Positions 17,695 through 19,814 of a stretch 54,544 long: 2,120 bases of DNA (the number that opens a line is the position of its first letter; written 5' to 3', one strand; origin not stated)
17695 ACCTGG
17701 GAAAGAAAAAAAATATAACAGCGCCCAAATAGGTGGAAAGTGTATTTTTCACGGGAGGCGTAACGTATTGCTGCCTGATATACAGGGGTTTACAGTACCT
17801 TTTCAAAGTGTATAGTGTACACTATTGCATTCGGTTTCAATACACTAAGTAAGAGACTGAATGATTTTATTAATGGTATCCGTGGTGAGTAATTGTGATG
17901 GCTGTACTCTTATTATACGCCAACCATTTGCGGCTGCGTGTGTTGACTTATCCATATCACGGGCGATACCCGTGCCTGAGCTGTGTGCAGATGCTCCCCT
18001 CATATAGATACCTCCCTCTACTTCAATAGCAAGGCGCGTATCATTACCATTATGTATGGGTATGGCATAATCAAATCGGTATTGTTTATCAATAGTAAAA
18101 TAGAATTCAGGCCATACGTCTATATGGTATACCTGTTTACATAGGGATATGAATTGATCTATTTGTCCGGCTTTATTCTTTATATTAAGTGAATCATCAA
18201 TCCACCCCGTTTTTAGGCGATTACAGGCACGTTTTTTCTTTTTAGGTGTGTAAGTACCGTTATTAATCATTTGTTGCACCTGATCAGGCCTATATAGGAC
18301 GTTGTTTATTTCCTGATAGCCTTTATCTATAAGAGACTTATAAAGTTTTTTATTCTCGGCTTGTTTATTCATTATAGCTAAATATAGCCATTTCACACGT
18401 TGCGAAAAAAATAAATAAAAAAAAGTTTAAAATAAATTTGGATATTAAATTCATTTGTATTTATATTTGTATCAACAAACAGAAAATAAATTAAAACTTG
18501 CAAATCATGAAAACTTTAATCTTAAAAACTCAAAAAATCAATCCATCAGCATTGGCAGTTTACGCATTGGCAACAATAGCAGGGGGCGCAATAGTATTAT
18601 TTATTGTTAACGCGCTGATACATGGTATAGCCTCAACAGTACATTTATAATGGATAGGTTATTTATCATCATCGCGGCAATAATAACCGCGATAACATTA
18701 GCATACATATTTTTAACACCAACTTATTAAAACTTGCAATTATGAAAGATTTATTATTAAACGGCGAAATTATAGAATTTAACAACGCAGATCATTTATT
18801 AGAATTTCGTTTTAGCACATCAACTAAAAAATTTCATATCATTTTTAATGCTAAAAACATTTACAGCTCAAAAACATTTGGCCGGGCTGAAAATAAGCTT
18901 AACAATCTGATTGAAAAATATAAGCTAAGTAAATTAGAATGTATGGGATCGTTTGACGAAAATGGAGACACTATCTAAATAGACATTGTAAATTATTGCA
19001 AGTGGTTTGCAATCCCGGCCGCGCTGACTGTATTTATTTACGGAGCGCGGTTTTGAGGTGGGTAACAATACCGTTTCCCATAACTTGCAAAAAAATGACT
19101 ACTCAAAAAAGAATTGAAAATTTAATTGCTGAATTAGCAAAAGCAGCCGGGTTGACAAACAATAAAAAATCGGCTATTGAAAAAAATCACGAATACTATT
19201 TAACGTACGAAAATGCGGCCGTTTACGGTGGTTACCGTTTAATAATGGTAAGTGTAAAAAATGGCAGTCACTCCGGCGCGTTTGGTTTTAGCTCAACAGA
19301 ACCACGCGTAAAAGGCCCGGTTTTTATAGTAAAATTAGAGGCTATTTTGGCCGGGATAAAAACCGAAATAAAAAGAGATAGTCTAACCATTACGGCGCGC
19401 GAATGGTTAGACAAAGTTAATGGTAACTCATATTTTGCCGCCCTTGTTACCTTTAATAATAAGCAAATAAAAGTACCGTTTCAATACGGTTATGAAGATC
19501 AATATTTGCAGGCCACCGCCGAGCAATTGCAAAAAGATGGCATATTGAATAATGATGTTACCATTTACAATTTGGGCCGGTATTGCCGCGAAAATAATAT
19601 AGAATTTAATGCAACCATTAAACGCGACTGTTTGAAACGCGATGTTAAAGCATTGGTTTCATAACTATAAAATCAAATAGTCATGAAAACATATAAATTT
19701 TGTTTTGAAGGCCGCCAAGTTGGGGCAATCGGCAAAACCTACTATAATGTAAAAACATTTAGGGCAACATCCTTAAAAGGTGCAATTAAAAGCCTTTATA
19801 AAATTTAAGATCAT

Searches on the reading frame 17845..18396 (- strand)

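Call 10: search_protein_families(library=phrogs, proteins=[window:17845-18396:-], max_evalue=0.001)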
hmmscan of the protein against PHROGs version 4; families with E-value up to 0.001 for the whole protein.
window:17845-18396:- (183 aa): 2 families
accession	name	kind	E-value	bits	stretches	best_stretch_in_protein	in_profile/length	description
phrog_503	-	unknown function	1.2e-18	68.2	1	82-181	38-129/144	-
phrog_12476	-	unknown function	1.7e-07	32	1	118-182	9-71/85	-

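Call 26: search_protein_families(library=pfam, proteins=[window:17845-18396:-], max_evalue=0.01)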
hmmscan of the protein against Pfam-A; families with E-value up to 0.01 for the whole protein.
window:17845-18396:- (183 aa): 1 family
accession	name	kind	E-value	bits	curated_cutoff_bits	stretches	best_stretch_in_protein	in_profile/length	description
PF18741.7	MTES_1575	-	6.8e-05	23.3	38.2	1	104-170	23-82/96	REase_MTES_1575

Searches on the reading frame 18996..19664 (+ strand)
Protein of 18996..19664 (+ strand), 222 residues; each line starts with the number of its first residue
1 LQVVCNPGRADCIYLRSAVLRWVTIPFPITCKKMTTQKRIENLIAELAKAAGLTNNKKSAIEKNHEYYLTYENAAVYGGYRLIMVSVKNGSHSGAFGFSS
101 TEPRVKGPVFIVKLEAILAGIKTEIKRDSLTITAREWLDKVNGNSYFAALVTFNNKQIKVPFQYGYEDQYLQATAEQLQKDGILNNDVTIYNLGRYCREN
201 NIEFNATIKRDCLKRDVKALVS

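Call 10: search_protein_families(library=phrogs, proteins=[window:18996-19664:+], max_evalue=0.001)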
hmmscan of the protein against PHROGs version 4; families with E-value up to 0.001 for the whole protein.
window:18996-19664:+ (222 aa): 1 family
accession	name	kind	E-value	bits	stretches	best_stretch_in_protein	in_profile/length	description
phrog_6246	-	unknown function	1.3e-10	42.4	1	126-216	15-112/113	-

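Call 26: search_protein_families(library=pfam, proteins=[window:18996-19664:+], max_evalue=0.01)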
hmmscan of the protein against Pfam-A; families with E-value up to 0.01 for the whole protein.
window:18996-19664:+ (222 aa): 0 families
